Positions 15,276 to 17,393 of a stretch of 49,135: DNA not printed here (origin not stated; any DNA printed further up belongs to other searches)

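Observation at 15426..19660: Orphan TpsB transporter, beta-helix fragment, adenylate cyclase-FHA fusion and secreted FimV-type LysM/Sel1 protein in one co-directional string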

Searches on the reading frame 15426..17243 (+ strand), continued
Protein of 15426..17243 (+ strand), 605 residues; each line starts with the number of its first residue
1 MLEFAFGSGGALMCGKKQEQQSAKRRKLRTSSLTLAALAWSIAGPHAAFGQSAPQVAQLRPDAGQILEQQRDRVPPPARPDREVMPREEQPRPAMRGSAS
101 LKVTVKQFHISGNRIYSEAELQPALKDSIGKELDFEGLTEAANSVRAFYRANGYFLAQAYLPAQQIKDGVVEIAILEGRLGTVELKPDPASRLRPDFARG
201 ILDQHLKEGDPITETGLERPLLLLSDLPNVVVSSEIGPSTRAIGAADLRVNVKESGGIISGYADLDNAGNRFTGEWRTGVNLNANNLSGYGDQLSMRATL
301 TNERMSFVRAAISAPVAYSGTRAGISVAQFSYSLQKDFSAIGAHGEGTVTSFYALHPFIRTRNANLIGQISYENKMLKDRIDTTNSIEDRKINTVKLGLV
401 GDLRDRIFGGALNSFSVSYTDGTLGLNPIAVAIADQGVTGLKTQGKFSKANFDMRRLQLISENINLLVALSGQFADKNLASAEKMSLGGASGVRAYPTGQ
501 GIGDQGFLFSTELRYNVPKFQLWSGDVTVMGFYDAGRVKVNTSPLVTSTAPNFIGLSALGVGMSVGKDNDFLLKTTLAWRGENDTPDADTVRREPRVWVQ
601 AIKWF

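Call 62: search_protein_families(library=pfam, proteins=[L088:11868-13367:+, L084:11908-12705:+], max_evalue=0.001)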
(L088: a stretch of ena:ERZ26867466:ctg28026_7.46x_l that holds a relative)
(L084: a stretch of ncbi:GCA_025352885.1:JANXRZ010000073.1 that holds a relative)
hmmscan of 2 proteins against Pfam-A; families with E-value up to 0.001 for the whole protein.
L088:11868-13367:+ (500 aa): 1 family
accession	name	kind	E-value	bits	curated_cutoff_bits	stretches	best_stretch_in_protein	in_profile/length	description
PF05860.19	TPS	-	3.3e-35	122.7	33.5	1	39-284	1-240/252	TPS secretion domain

L084:11908-12705:+ (266 aa): 1 family
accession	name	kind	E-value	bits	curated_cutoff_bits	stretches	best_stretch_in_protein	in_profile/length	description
PF05860.19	TPS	-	2.6e-35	123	33.5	1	48-264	2-212/252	TPS secretion domain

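Call 74: search_protein_families(library=padloc, proteins=[window:15426-17243:+], max_evalue=0.01)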
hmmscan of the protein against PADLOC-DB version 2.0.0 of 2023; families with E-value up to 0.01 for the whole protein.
window:15426-17243:+ (605 aa): 0 families
